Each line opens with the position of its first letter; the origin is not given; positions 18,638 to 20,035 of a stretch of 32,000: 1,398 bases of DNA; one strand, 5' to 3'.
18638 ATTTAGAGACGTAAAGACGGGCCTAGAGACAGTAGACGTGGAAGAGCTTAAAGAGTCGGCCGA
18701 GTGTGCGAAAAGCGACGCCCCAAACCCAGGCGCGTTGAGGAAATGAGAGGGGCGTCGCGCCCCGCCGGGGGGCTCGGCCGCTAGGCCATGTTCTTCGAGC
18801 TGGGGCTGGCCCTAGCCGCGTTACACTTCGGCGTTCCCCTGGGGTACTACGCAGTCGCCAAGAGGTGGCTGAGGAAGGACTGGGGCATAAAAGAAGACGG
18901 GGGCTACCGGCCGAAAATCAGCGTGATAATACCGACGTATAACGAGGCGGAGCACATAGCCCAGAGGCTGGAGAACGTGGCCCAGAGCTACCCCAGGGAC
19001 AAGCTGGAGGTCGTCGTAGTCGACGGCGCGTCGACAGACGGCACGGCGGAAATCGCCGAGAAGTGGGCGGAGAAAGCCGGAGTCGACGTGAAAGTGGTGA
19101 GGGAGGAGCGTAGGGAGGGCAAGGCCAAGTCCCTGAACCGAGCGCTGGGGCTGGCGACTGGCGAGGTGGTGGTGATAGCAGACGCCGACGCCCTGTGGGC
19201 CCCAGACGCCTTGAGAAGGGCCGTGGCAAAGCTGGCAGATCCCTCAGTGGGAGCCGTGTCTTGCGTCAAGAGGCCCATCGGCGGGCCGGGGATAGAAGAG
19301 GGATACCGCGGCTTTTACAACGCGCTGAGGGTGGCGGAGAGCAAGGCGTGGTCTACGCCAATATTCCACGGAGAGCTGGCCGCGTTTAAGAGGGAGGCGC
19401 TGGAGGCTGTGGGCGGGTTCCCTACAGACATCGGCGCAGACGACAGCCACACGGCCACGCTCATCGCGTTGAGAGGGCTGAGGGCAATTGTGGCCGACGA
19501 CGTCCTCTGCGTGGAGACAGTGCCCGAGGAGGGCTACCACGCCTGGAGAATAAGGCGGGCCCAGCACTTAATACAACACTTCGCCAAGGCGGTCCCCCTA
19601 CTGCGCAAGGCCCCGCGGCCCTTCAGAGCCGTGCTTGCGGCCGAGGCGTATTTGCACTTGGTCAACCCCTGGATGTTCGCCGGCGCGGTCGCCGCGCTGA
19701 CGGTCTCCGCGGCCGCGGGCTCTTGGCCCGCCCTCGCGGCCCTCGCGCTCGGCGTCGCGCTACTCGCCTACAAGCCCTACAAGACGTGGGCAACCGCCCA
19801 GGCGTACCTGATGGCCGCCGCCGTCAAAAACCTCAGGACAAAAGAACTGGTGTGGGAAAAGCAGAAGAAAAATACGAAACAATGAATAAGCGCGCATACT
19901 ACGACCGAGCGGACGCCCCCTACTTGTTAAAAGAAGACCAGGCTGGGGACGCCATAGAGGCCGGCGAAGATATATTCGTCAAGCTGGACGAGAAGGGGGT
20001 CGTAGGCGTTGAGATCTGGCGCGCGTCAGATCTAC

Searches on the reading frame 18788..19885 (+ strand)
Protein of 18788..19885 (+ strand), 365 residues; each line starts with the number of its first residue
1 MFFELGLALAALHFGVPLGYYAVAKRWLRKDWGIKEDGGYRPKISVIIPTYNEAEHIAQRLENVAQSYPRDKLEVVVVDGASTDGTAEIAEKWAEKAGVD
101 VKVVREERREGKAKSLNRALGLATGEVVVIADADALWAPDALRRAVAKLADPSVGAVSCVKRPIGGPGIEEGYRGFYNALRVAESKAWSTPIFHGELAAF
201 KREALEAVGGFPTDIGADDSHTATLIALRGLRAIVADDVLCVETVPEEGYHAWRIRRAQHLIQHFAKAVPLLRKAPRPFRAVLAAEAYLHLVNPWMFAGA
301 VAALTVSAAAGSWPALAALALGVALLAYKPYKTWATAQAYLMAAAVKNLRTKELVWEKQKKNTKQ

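Call 48: search_protein_families(library=pfam, proteins=[window:18788-19885:+], max_evalue=0.01)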
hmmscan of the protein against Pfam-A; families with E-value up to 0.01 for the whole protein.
window:18788-19885:+ (365 aa): 6 families
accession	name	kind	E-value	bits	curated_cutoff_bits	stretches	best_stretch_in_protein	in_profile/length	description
PF00535.33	Glycos_transf_2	-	2.6e-35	122.3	23.3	1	45-208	1-167/168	Glycosyl transferase family 2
PF13641.12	Glyco_tranf_2_3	-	3.2e-24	86.6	27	1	42-248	1-216/230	Glycosyltransferase like family 2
PF13632.12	Glyco_trans_2_3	-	7.5e-14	52.4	27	1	128-326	2-193/198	Glycosyl transferase family group 2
PF13506.12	Glyco_transf_21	-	8.7e-13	48.5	21.7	1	112-247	18-158/174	Glycosyl transferase family 21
PF10111.15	Glyco_tranf_2_2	-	2.4e-10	40.8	27.3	1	45-145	1-102/276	Glycosyltransferase like family 2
PF10686.14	YAcAr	-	4.2e-06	26.9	28.2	1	50-105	10-60/66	YspA, cpYpsA-related SLOG family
